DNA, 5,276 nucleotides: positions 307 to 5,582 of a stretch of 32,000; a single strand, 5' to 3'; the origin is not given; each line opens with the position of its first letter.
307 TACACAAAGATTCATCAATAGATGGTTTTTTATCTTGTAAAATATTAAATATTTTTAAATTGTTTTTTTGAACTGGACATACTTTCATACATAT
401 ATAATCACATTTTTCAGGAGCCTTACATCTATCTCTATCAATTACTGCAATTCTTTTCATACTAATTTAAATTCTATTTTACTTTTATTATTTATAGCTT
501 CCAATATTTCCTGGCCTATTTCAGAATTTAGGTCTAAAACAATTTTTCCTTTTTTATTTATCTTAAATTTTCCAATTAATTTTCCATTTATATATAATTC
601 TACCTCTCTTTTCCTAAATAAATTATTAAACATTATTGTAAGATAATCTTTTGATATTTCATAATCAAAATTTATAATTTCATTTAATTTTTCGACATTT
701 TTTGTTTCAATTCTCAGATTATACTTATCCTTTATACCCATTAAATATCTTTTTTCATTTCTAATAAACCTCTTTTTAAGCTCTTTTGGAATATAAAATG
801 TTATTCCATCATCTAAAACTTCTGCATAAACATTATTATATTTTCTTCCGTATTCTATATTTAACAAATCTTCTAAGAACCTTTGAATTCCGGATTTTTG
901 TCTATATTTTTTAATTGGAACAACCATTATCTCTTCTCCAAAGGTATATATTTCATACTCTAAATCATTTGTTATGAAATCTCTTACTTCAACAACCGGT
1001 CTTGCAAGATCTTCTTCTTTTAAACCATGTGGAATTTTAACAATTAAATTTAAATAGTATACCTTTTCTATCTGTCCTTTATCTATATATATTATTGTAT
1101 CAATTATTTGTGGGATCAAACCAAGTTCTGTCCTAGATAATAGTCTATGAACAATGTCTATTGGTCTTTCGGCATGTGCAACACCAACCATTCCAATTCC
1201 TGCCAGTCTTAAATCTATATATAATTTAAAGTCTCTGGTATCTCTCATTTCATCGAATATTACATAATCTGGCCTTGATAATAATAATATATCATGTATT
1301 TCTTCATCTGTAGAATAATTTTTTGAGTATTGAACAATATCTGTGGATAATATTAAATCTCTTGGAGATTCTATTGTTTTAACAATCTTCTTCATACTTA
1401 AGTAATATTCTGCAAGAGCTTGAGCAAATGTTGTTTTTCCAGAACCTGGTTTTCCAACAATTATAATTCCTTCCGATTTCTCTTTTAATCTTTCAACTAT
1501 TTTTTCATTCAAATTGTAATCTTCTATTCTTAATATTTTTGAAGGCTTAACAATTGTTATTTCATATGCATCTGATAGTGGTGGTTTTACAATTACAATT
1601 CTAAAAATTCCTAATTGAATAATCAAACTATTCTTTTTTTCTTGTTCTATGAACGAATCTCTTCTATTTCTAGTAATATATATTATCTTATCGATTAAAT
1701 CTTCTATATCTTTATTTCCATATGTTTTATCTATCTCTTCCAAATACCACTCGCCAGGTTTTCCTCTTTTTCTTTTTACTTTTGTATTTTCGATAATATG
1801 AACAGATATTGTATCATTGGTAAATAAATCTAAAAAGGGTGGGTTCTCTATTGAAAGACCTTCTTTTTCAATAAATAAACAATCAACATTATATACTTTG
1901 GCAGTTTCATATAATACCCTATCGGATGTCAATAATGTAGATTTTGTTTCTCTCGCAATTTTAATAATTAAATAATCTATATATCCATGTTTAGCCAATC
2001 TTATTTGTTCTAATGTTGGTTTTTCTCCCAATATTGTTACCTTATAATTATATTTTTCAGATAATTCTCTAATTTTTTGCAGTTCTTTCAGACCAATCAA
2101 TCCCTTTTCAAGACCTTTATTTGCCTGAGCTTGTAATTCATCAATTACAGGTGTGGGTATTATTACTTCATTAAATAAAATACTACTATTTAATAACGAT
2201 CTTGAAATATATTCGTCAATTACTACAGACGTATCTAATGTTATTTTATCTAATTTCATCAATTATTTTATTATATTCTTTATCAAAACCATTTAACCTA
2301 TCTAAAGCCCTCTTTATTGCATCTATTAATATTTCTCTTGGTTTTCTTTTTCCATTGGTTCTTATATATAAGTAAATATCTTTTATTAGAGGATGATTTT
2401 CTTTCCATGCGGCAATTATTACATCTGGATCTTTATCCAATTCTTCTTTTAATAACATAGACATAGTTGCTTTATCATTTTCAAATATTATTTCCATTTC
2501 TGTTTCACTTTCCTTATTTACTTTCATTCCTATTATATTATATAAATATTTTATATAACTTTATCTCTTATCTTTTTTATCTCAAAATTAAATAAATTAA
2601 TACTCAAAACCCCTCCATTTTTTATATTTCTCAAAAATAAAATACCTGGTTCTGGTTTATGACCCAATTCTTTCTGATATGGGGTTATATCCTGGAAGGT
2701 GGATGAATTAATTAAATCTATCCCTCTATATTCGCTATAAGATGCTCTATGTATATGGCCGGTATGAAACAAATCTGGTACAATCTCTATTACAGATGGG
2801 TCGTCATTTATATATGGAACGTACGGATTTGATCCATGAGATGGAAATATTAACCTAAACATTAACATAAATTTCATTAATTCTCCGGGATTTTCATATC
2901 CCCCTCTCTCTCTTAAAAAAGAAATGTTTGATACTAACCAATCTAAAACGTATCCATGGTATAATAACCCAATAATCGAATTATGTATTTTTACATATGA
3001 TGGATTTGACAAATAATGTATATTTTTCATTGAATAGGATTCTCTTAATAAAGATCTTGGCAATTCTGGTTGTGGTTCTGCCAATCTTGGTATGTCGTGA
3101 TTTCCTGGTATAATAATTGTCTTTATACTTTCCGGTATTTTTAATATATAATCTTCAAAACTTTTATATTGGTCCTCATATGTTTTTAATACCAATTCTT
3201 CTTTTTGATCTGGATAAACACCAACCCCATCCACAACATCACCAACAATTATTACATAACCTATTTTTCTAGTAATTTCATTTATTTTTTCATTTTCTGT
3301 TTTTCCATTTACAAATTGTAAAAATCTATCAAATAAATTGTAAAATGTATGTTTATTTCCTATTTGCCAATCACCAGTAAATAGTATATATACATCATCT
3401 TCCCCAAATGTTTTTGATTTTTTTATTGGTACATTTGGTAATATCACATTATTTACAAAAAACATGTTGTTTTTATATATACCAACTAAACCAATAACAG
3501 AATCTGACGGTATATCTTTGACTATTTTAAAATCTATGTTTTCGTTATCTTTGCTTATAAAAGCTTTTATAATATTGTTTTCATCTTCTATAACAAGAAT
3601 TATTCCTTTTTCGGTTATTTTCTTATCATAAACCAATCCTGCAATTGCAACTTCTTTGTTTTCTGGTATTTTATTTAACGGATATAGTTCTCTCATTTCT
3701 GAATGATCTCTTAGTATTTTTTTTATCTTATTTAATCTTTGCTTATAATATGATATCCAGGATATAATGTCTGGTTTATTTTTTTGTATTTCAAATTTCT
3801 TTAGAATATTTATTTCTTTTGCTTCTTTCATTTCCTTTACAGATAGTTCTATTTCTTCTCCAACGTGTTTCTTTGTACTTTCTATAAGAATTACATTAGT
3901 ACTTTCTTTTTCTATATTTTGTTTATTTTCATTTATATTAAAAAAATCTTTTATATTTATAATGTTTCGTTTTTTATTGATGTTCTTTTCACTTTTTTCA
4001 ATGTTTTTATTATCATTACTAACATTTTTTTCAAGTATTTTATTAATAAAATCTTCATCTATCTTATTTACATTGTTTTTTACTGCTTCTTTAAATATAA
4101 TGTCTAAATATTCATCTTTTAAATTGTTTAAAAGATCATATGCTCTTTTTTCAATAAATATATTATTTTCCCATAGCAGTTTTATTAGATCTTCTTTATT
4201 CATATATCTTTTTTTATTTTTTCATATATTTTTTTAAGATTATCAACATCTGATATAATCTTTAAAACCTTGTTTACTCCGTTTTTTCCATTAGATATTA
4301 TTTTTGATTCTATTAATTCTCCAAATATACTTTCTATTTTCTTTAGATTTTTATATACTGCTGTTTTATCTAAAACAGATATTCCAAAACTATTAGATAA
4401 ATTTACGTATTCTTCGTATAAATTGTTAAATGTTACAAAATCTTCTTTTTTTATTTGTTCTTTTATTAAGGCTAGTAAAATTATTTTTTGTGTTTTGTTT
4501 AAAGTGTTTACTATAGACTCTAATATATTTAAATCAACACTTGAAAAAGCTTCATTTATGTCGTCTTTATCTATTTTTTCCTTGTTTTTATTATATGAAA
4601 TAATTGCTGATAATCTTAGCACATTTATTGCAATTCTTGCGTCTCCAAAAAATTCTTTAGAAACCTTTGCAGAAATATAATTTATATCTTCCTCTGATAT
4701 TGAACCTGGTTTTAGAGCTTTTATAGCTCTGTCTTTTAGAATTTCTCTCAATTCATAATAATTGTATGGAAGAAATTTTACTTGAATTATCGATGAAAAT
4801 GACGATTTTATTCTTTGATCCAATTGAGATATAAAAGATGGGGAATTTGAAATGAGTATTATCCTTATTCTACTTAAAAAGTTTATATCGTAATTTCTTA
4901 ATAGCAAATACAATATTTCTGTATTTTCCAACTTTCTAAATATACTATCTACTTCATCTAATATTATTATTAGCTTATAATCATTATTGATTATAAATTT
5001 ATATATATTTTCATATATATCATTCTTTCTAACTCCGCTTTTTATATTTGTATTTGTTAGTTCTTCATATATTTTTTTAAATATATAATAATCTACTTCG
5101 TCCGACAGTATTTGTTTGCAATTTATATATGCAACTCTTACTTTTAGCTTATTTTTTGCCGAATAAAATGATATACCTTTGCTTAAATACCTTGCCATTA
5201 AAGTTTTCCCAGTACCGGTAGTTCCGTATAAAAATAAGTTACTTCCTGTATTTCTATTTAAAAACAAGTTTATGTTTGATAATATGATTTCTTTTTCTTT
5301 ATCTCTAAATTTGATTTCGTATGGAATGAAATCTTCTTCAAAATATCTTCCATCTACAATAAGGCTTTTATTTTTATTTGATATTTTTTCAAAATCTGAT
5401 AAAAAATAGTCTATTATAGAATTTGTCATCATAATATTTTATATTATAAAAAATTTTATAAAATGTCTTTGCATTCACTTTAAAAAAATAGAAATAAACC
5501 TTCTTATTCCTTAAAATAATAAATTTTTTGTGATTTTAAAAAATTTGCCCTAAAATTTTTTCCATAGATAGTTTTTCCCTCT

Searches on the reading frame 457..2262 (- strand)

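Call 28: search_protein_families(library=pfam, proteins=[window:457-2262:-], max_evalue=0.001)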
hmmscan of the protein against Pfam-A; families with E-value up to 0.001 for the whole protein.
window:457-2262:- (601 aa): 6 families
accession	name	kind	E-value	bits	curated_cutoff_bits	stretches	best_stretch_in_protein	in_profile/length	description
PF01850.27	PIN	-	1.4e-08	35.8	23.6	1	8-122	2-119/120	PIN domain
PF20720.3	nSTAND3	-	6.6e-07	29.6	27.2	1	255-303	10-57/155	Novel STAND NTPase 3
PF00437.27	T2SSE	-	1.3e-06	27.8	24.9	1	253-375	131-256/370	Type II/IV secretion system protein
PF13238.12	AAA_18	-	9.7e-06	26.5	29.4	1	266-326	1-59/128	AAA domain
PF13173.12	AAA_14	-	8.3e-05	23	27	1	266-349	5-81/129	AAA domain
PF13638.12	PIN_4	-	0.0001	23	21.9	1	8-128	2-128/132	PIN domain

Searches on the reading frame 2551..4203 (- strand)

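Call 28: search_protein_families(library=pfam, proteins=[window:2551-4203:-], max_evalue=0.001)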
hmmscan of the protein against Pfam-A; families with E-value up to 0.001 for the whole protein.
window:2551-4203:- (550 aa): 2 families
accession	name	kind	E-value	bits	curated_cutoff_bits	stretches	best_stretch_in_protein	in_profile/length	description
PF04042.21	DNA_pol_E_B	-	1.8e-12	47.6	29.1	1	273-483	1-203/210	DNA polymerase alpha/epsilon subunit B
PF00149.33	Metallophos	-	4.9e-09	37.3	21.5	1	273-486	3-190/191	Calcineurin-like phosphoesterase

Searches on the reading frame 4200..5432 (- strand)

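Call 28: search_protein_families(library=pfam, proteins=[window:4200-5432:-], max_evalue=0.001)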
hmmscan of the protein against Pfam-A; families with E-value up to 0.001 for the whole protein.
window:4200-5432:- (410 aa): 10 families
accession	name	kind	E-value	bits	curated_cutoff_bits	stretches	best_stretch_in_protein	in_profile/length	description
PF22703.2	Cdc6_lid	-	9.8e-14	51.4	27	1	229-296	1-67/68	Cdc6 AAA+ ATPase-type lid domain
PF09079.17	Cdc6_C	-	4.8e-11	42.9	25.1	1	308-400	3-94/96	CDC6, C terminal winged helix domain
PF00004.35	AAA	-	6e-10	40.1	21.2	1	67-218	2-129/131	ATPase family associated with various cellular activities (AAA)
PF13401.12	AAA_22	-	1.6e-07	32.2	27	1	62-194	4-121/130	AAA domain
PF01637.24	ATPase_2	-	1.2e-05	25.6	33.2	1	42-201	1-161/225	ATPase domain predominantly from Archaea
PF05673.19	DUF815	-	3.6e-05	23.5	23.8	1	43-84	33-74/249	Protein of unknown function (DUF815)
PF13191.12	AAA_16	-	0.00011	23.1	32.6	1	59-164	20-144/167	AAA ATPase domain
PF14629.12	ORC4_C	-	0.00016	21.6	25.3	1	274-353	61-141/216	Origin recognition complex (ORC) subunit 4 C-terminus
PF00308.24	Bac_DnaA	-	0.00023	21.8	23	0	65-214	36-157/162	Bacterial DnaA ATPAse domain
PF05729.18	NACHT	-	0.00041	20.7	26.7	1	66-218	3-148/167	NACHT domain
